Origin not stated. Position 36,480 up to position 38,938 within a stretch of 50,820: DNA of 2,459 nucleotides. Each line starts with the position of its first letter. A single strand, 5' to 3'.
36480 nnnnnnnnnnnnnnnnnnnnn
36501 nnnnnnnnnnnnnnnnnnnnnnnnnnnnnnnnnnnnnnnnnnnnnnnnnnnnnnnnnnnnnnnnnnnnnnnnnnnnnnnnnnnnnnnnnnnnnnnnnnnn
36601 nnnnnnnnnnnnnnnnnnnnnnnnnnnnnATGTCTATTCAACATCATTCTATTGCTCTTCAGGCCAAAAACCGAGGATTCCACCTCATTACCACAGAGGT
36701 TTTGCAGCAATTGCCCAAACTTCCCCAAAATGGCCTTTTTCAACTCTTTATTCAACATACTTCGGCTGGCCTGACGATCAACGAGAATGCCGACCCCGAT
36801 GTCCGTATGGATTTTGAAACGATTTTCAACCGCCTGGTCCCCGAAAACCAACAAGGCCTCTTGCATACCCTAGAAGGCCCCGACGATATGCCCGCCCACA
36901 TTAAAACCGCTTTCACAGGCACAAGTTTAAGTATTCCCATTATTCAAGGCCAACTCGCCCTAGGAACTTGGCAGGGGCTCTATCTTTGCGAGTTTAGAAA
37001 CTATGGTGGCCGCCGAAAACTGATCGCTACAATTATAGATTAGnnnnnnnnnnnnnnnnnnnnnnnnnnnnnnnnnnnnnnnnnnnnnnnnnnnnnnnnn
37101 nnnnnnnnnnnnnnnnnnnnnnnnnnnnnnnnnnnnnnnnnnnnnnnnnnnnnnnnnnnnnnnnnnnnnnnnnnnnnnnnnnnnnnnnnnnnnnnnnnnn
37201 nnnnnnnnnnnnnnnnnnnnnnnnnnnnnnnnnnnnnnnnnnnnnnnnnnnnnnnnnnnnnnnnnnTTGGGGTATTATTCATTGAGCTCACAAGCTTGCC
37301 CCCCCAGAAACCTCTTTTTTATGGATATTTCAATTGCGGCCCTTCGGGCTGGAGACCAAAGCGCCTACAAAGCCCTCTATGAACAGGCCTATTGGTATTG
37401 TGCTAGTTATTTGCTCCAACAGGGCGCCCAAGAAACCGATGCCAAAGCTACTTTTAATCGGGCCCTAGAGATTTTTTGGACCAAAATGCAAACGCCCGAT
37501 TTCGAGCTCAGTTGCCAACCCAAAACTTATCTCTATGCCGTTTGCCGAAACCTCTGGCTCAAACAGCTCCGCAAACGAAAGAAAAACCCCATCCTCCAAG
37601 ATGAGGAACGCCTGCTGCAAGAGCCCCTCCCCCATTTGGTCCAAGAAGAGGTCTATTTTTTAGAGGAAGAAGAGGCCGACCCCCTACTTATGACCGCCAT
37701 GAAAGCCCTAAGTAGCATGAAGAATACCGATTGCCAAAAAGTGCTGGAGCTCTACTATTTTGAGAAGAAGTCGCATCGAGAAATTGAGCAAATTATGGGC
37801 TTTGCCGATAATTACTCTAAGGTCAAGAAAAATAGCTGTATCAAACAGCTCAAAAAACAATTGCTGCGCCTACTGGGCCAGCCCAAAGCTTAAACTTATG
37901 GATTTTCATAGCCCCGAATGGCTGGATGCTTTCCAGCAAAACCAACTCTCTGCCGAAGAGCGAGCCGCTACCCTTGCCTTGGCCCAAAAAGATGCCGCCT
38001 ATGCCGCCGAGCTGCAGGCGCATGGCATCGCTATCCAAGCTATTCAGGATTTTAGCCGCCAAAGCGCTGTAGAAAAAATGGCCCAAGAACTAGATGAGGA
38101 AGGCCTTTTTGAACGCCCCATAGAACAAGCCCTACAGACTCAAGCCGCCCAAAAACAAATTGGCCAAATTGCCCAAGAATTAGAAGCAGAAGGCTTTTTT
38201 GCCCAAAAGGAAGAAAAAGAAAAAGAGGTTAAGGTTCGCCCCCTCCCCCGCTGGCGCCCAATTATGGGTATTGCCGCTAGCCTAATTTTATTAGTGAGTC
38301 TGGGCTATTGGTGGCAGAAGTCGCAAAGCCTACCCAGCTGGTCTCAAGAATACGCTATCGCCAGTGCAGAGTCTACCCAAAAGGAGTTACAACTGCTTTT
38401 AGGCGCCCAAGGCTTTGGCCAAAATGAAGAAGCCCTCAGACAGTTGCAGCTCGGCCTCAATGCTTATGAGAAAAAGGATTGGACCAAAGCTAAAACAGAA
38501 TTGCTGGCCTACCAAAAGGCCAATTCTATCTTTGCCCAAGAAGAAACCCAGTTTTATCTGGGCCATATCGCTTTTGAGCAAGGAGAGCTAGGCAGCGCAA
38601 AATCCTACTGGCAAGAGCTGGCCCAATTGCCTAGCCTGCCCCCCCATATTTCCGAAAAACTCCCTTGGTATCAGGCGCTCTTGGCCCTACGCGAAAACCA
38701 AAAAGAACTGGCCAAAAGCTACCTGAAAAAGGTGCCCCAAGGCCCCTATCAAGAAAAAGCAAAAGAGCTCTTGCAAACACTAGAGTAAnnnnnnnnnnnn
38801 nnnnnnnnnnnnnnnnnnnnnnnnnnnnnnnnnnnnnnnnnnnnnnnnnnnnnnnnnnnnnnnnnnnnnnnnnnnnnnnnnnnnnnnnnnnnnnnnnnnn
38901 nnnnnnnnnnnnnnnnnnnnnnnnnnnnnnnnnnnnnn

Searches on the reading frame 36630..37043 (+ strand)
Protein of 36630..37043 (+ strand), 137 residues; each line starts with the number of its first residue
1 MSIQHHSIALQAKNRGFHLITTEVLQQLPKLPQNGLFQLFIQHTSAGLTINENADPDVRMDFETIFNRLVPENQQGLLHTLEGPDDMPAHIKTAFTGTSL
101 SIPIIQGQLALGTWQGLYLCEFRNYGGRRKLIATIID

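Call 11: search_protein_families(library=pfam, proteins=[window:36630-37043:+], max_evalue=0.01)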
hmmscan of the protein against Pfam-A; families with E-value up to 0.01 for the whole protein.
window:36630-37043:+ (137 aa): 1 family
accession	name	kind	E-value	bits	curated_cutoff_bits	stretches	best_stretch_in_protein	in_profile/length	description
PF01894.22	UPF0047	-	1.1e-37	129.2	27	1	20-135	2-117/117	Uncharacterised protein family UPF0047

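Call 28: find_encoding_contigs(protein=window:36630-37043:+, flank=10000, max_places=10)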
Protein window:36630-37043:+ (137 aa): 4 contigs read that carry it; 2 places shown.
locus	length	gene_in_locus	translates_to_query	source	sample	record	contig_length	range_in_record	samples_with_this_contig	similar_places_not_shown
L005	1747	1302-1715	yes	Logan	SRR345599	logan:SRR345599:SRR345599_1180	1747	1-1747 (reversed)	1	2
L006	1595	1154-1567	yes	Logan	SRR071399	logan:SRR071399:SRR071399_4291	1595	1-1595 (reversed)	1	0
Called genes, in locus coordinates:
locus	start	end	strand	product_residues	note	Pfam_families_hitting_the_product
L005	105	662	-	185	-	PF01923:Cob_adeno_trans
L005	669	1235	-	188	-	PF03653:UPF0093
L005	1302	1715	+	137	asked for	PF01894:YjbQ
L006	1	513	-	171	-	?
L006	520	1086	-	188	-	PF03653:UPF0093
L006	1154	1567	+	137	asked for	PF01894:YjbQ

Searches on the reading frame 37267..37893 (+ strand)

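Call 11: search_protein_families(library=pfam, proteins=[window:37267-37893:+], max_evalue=0.01)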
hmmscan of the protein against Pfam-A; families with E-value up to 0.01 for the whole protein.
window:37267-37893:+ (208 aa): 2 families
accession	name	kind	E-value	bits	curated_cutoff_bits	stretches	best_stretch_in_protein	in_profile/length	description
PF08281.18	Sigma70_r4_2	-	0.0059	16.7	25.7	0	155-179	14-38/54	Sigma-70, region 4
PF04542.20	Sigma70_r2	-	0.0062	16.7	24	1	66-106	30-70/71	Sigma-70 region 2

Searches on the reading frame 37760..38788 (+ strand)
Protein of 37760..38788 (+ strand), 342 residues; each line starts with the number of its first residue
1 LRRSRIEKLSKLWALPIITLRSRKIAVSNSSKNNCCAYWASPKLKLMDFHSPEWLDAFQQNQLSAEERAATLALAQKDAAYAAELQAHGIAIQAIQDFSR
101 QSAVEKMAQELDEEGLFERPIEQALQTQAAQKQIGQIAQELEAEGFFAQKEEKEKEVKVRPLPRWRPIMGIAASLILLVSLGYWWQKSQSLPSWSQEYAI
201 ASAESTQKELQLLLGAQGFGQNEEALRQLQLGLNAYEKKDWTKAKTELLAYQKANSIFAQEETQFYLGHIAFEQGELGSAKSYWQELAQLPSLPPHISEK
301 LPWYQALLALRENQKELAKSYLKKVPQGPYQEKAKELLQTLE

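Call 11: search_protein_families(library=pfam, proteins=[window:37760-38788:+], max_evalue=0.01)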
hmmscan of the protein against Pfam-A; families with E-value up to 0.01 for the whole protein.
window:37760-38788:+ (342 aa): 0 families

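Call 30: find_encoding_contigs(protein=window:37898-38788:+, flank=10000, max_places=10)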
Protein window:37898-38788:+ (296 aa): 1 contig read that carries it; 1 place shown.
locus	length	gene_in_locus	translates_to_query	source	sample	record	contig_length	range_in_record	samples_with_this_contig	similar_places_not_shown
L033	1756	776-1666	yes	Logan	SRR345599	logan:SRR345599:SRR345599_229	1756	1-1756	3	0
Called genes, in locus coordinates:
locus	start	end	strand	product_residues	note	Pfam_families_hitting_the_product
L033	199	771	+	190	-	-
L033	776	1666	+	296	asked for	-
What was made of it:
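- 37898..38788 (+): Flanking gene: a 296-aa membrane protein downstream of an ECF-type sigma factor gene (37267-37893), a putative anti-sigma factor. It is convergent with the OMP gene. The exact protein is found on a Logan contig (call 30).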
